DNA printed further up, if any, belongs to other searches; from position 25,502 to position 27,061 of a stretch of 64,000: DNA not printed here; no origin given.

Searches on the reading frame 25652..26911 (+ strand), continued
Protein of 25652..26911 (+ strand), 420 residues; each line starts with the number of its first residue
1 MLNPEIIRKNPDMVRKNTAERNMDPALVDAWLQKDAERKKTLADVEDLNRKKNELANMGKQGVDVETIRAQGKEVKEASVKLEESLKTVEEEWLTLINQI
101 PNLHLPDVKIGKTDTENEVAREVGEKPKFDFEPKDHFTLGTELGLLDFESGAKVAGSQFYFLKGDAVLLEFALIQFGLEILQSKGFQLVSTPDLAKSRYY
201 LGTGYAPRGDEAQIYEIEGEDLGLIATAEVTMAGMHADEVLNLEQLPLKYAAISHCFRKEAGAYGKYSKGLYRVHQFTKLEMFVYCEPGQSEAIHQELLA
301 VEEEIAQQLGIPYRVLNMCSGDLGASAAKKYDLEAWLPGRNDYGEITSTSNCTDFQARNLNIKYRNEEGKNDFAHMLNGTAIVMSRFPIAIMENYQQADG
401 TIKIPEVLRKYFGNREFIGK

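Call 29: find_encoding_contigs(protein=P0011, flank=800, max_places=2)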
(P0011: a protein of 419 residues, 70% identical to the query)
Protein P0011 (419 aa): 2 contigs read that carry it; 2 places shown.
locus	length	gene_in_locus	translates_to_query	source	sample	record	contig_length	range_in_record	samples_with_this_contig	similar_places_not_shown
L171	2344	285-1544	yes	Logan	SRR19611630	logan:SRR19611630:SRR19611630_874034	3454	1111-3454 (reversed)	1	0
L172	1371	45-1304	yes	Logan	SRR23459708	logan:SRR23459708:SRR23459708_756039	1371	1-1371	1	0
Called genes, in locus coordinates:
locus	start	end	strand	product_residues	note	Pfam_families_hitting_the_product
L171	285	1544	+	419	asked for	PF02403:Seryl_tRNA_N, PF00587:tRNA-synt_2b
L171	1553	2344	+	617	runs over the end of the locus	PF00664:ABC_membrane (weak), PF02463:SMC_N (weak), PF00005:ABC_tran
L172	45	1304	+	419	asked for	PF02403:Seryl_tRNA_N, PF00587:tRNA-synt_2b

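Call 30: find_encoding_contigs(protein=P0016, flank=800, max_places=2)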
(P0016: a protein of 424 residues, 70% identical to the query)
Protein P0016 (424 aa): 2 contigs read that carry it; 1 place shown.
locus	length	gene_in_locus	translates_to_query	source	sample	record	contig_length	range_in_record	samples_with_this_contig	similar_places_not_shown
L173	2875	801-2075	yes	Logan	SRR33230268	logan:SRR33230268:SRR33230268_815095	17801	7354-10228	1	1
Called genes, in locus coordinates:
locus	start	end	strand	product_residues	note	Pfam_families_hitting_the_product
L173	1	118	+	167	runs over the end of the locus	PF03449:GreA_GreB_N, PF01272:GreA_GreB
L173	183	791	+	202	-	PF00300:His_Phos_1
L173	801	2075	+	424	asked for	PF02403:Seryl_tRNA_N, PF00587:tRNA-synt_2b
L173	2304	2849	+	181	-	PF01564:Spermine_synth, PF13847:Methyltransf_31, PF08241:Methyltransf_11 (weak), PF13649:Methyltransf_25 (weak)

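Call 50: find_encoding_contigs(protein=P0120, flank=1200, max_places=3)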
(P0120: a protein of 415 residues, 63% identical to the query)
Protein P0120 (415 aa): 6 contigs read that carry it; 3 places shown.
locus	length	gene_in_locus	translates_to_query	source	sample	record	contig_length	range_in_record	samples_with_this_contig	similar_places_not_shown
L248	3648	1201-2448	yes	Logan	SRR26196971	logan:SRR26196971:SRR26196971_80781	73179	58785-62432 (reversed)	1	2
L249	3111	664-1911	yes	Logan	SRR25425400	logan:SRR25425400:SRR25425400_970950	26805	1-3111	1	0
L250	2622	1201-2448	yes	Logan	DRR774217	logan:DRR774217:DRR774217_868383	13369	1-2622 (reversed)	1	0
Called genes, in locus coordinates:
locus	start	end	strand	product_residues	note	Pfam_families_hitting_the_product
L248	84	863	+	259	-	PF06560:GPI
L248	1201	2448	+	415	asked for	PF02403:Seryl_tRNA_N, PF00587:tRNA-synt_2b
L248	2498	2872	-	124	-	-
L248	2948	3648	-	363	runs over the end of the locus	PF00814:TsaD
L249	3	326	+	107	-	?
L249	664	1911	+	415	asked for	PF02403:Seryl_tRNA_N, PF00587:tRNA-synt_2b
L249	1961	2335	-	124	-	-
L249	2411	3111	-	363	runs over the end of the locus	PF00814:TsaD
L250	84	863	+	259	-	PF06560:GPI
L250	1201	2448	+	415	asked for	PF02403:Seryl_tRNA_N, PF00587:tRNA-synt_2b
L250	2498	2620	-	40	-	?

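Call 51: find_encoding_contigs(protein=P0026, flank=1200, max_places=3)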
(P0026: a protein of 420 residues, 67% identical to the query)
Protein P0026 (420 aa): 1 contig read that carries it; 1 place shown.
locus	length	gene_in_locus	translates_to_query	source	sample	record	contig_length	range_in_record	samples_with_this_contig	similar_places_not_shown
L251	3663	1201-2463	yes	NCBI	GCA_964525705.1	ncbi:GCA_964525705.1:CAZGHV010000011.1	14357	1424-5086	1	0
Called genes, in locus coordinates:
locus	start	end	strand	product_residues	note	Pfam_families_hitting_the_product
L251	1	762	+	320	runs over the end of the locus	PF12844:HTH_19, PF13413:HTH_25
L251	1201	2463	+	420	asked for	PF02403:Seryl_tRNA_N, PF00587:tRNA-synt_2b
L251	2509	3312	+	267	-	PF01149:Fapy_DNA_glyco, PF06831:H2TH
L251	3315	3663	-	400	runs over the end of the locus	PF00814:TsaD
